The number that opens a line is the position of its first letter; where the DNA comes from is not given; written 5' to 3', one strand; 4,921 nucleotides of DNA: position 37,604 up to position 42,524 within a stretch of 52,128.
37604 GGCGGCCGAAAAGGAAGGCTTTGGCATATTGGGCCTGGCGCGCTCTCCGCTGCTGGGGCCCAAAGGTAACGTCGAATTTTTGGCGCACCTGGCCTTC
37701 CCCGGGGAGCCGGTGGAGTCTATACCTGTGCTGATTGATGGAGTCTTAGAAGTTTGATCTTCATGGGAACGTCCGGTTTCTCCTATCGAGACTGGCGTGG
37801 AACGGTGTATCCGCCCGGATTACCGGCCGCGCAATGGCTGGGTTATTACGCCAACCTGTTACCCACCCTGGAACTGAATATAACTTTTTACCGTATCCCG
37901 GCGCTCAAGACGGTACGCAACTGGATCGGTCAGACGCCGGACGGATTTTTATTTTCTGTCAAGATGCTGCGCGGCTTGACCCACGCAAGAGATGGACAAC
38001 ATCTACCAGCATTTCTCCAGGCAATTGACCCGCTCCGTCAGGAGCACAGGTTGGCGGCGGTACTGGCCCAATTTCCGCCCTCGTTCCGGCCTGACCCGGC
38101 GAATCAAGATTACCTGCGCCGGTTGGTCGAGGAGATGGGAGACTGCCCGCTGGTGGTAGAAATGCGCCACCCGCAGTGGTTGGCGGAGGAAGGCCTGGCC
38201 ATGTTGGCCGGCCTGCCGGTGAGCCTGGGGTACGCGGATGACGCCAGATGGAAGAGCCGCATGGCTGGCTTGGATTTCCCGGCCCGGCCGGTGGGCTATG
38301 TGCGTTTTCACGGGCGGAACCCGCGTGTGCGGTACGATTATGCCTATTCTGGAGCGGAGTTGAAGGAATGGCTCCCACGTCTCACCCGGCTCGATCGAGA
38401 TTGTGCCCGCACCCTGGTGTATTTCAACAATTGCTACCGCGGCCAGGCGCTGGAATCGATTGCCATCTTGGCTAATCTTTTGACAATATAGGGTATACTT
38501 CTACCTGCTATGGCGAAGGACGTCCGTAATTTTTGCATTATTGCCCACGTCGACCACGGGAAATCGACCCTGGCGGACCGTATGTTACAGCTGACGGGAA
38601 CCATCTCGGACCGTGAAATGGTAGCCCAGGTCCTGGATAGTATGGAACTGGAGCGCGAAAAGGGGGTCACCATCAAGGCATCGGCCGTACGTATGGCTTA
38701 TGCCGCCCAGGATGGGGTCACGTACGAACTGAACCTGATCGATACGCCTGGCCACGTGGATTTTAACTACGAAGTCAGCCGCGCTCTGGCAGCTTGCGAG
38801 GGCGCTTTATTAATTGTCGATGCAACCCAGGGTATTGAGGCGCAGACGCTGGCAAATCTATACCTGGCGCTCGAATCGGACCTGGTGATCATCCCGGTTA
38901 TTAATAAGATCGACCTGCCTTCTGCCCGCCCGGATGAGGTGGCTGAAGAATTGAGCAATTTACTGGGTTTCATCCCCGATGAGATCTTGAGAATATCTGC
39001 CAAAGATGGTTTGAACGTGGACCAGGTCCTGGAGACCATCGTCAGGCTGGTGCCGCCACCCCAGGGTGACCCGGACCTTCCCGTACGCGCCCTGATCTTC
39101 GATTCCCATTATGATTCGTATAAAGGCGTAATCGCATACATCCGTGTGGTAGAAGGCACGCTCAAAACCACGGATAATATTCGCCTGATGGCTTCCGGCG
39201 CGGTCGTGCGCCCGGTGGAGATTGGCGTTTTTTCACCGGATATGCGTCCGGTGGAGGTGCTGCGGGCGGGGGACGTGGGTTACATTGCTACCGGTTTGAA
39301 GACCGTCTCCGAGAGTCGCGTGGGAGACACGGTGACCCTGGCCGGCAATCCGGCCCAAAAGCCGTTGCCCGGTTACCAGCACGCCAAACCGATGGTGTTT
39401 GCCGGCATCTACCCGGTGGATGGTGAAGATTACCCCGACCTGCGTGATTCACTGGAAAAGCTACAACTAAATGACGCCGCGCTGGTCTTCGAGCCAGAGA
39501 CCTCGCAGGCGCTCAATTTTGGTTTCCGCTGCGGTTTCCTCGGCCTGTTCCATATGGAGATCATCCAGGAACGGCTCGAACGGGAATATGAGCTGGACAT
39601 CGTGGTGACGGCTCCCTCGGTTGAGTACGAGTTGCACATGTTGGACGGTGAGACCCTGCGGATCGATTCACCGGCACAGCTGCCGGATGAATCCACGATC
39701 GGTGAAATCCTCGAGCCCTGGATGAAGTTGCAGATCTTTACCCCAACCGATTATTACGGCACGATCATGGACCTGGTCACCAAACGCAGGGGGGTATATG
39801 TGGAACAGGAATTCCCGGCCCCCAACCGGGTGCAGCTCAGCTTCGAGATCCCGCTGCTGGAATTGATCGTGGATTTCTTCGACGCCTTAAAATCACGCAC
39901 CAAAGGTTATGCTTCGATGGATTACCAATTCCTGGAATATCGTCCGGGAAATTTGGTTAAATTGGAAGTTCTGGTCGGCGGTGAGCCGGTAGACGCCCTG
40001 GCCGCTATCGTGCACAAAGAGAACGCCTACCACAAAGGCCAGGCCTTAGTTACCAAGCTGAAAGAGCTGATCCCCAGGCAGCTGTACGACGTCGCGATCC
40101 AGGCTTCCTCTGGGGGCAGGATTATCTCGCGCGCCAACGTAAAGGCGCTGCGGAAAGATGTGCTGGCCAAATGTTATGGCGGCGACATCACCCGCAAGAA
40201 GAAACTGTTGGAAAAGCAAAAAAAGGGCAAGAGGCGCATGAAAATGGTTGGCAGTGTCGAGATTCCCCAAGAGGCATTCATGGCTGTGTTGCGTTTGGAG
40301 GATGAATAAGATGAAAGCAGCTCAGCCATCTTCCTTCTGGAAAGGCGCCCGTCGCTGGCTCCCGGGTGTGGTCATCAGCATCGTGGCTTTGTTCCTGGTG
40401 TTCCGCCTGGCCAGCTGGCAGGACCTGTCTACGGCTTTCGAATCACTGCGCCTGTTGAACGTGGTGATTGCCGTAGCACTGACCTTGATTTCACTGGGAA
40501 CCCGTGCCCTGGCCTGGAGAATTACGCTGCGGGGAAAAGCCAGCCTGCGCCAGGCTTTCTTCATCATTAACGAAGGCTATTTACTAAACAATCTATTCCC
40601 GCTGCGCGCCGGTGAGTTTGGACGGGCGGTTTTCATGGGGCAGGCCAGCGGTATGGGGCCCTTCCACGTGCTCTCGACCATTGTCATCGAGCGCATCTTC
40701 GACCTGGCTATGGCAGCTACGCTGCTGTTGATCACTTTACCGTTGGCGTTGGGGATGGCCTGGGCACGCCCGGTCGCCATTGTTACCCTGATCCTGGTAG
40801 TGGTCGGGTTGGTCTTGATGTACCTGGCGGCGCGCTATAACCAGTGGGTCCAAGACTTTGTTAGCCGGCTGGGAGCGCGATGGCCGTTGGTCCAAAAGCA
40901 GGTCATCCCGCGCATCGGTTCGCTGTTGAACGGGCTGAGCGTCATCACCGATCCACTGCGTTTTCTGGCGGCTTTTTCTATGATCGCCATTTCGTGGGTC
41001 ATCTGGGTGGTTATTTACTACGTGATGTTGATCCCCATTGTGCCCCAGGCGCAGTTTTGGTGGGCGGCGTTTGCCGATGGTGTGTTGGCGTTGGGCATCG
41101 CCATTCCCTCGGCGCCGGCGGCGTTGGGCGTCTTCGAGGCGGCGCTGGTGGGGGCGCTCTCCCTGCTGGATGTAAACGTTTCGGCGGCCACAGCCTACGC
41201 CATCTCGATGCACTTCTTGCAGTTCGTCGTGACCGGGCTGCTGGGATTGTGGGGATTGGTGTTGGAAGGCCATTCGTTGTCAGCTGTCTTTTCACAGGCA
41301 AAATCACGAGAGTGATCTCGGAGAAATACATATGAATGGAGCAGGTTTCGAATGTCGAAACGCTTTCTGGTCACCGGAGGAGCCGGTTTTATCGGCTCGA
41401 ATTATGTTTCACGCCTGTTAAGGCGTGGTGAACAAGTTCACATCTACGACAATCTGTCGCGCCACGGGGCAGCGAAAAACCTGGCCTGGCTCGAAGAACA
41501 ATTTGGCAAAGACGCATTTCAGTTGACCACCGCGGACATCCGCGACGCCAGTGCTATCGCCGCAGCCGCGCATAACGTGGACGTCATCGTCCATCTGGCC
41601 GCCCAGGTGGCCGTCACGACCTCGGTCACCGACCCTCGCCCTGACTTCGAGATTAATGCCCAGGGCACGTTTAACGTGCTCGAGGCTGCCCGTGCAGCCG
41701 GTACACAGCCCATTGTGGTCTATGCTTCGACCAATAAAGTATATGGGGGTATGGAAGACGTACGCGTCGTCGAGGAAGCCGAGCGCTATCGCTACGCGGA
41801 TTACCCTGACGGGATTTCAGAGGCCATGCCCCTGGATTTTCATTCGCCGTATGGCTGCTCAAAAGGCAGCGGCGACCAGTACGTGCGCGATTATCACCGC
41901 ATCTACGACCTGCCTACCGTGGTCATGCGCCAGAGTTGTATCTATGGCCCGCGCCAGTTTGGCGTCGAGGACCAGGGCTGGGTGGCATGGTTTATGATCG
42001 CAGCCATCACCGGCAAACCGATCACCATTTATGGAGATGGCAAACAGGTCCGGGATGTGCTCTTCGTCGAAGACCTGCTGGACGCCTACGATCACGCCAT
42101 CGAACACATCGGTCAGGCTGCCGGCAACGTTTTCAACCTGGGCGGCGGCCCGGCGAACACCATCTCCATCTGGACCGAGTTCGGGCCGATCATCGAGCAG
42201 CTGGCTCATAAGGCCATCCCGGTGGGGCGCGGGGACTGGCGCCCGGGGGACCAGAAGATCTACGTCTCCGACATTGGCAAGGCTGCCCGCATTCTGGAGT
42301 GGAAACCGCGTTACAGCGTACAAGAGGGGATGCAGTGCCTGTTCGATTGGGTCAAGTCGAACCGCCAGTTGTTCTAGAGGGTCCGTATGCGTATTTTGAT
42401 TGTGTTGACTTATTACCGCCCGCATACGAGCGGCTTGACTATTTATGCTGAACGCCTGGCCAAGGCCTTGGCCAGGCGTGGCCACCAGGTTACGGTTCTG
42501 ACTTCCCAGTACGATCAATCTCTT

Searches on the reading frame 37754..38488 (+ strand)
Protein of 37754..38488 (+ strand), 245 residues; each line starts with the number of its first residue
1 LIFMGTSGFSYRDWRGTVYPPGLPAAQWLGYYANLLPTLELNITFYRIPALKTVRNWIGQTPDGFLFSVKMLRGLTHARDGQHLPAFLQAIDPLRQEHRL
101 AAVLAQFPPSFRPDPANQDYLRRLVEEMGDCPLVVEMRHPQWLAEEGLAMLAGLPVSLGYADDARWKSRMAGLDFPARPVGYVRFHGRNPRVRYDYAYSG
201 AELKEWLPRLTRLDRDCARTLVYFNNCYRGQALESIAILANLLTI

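Call 8: search_protein_families(library=pfam, proteins=[window:37754-38488:+], max_evalue=0.001)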
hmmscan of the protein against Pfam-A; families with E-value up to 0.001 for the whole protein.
window:37754-38488:+ (245 aa): 1 family
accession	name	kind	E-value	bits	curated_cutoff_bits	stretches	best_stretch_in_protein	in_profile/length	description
PF01904.24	DUF72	-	8.7e-59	199.6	25.3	1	19-241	1-216/217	Protein of unknown function DUF72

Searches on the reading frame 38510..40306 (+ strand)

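Call 8: search_protein_families(library=pfam, proteins=[window:38510-40306:+], max_evalue=0.001)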
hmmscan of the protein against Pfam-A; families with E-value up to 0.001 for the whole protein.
window:38510-40306:+ (599 aa): 9 families
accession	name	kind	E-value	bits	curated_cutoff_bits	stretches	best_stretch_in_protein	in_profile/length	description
PF00009.33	GTP_EFTU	-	2.9e-55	187.2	26.5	1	3-183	1-188/188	Elongation factor Tu GTP binding domain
PF06421.17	LepA_C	-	5.9e-48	161.9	29.7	1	490-595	2-107/107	GTP-binding protein LepA C-terminus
PF00679.30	EFG_C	-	3.2e-21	75.6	27.9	1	399-486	1-87/89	Elongation factor G C-terminus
PF03144.31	GTP_EFTU_D2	-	5.1e-11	43.3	30.3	1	206-276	1-73/73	Elongation factor Tu domain 2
PF14492.12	EFG_III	-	9.7e-06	26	27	1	293-366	3-73/75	Elongation Factor G, domain III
PF22042.2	EF-G_D2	-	1.5e-05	25.4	27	1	191-259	1-68/84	Elongation factor G domain 2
PF00071.28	Ras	-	0.0001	22.3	21.6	1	53-181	30-160/162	Ras family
PF01926.29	MMR_HSR1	-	0.00046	20.7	21.9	0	11-133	5-113/113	50S ribosome-binding GTPase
PF16658.11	RF3_C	-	0.00099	19.4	40.1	0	293-371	8-83/132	Class II release factor RF3, C-terminal domain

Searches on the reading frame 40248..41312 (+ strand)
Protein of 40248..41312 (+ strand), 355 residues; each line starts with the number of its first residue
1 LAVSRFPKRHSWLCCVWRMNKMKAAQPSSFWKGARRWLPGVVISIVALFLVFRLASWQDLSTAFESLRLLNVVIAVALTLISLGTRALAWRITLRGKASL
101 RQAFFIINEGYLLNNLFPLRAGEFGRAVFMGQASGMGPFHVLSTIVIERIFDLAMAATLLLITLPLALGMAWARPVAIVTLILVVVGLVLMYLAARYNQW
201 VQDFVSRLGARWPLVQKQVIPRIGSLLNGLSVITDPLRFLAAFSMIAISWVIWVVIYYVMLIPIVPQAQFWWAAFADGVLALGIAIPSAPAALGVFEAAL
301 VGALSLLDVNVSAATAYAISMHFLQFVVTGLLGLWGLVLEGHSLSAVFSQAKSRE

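Call 8: search_protein_families(library=pfam, proteins=[window:40248-41312:+], max_evalue=0.001)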
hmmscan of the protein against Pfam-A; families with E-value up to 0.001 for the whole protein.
window:40248-41312:+ (355 aa): 1 family
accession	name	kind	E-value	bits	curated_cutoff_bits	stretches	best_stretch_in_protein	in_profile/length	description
PF03706.18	LPG_synthase_TM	-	4.8e-33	115.4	33.4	1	40-333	4-302/302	Lysylphosphatidylglycerol synthase TM region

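Call 46: search_protein_families(library=ncbifam, proteins=[window:40248-41312:+], max_evalue=0.001)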
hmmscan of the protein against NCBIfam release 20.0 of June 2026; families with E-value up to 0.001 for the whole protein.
window:40248-41312:+ (355 aa): 1 family
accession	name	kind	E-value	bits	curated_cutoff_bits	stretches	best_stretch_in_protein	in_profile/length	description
TIGR00374.1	TIGR00374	subfamily_domain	4.1e-15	56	43.2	1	41-333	1-306/323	flippase-like domain-containing protein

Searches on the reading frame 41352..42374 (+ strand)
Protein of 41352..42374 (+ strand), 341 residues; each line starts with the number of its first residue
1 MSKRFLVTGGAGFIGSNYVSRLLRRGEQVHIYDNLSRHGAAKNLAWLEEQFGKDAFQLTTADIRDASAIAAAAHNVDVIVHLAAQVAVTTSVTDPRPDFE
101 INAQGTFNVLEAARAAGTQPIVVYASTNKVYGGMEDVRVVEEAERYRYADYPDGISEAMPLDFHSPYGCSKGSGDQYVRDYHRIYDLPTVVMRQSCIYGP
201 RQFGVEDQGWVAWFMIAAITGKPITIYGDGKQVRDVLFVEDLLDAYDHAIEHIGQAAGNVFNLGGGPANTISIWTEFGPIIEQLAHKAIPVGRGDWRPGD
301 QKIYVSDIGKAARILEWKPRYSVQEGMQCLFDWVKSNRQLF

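Call 8: search_protein_families(library=pfam, proteins=[window:41352-42374:+], max_evalue=0.001)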
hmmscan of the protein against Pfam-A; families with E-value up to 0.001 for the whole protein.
window:41352-42374:+ (341 aa): 8 families
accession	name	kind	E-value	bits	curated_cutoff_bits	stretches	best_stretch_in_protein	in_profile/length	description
PF16363.11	GDP_Man_Dehyd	-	2e-53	182.4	27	1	6-328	1-330/332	GDP-mannose 4,6 dehydratase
PF01370.27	Epimerase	-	1.2e-51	175.9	20.9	1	6-264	2-240/240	NAD dependent epimerase/dehydratase family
PF01073.25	3Beta_HSD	-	6.5e-24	84.9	22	1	6-246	1-225/280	3-beta hydroxysteroid dehydrogenase/isomerase family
PF07993.18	NAD_binding_4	-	8.5e-21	74.7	20.1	1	7-239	1-251/258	Male sterility protein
PF04321.23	RmlD_sub_bind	-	1e-13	51.5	27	1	4-201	2-155/287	RmlD substrate binding domain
PF02719.21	Polysacc_synt_2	-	6.3e-11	42.4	20.2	1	6-130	2-131/293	Polysaccharide biosynthesis protein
PF13460.12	NAD_binding_10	-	2.6e-05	24.6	27.2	1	9-126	1-98/184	NAD(P)H-binding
PF00106.31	adh_short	-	2.6e-05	24.2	26.6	1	5-112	3-118/195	short chain dehydrogenase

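Call 46: search_protein_families(library=ncbifam, proteins=[window:41352-42374:+], max_evalue=0.001)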
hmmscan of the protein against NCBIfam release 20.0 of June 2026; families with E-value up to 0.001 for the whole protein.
window:41352-42374:+ (341 aa): 51 families (the best 25 are shown)
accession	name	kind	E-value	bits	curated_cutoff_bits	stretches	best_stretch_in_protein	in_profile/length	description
TIGR01181.1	dTDP_gluc_dehyt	equivalog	2.4e-54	184.6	365.1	1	5-339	2-316/321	dTDP-glucose 4,6-dehydratase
TIGR01179.1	galE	equivalog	8.1e-45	153.1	262.3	1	5-339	2-330/332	UDP-glucose 4-epimerase GalE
NF007490.0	PRK10084.1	subfamily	2.2e-41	142.1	649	1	5-339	3-339/361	dTDP-glucose 4,6-dehydratase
TIGR04180.1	EDH_00030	hypoth_equivalog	6e-40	137.2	475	1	6-322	2-297/297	NAD-dependent 4,6-dehydratase LegB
NF007582.0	PRK10217.1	equivalog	9e-40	136.8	698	1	3-338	2-335/355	dTDP-glucose 4,6-dehydratase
NF007956.0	PRK10675.1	subfamily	5.8e-27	94.7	394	2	4-142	2-139/338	UDP-glucose 4-epimerase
NF011728.1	PRK15181.1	equivalog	4.3e-26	91.7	760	1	2-334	15-337/348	Vi polysaccharide biosynthesis UDP-N-acetylglucosaminuronic acid C-4 epimerase TviC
TIGR02622.1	CDP_4_6_dhtase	equivalog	3.6e-23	82.3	278.45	1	2-144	4-146/352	CDP-glucose 4,6-dehydratase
TIGR02197.1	heptose_epim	equivalog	5.1e-22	78.4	274.6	1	6-271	2-249/316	ADP-glyceromanno-heptose 6-epimerase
NF043036.1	ErythonDh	equivalog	1.7e-18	66.9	325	1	5-184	3-166/321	D-erythronate dehydrogenase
NF042422.1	oxyalk_red_OleD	equivalog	3.4e-17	62.8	580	1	4-257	2-222/329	2-alkyl-3-oxoalkanoate reductase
TIGR03466.1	HpnA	hypoth_equivalog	1.5e-16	60.2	367.65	1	4-147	2-133/327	hopanoid-associated sugar epimerase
NF008872.0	PRK11908.1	equivalog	1.1e-14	54.2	294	1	3-274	2-261/349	bifunctional UDP-4-keto-pentose/UDP-xylose synthase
TIGR03589.1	PseB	equivalog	1.8e-14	53.4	407.75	1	3-129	5-127/324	UDP-N-acetylglucosamine 4,6-dehydratase (inverting)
NF042423.1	oxyalk_red_Shew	equivalog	2.6e-14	53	580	1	3-241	9-212/331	2-alkyl-3-oxoalkanoate reductase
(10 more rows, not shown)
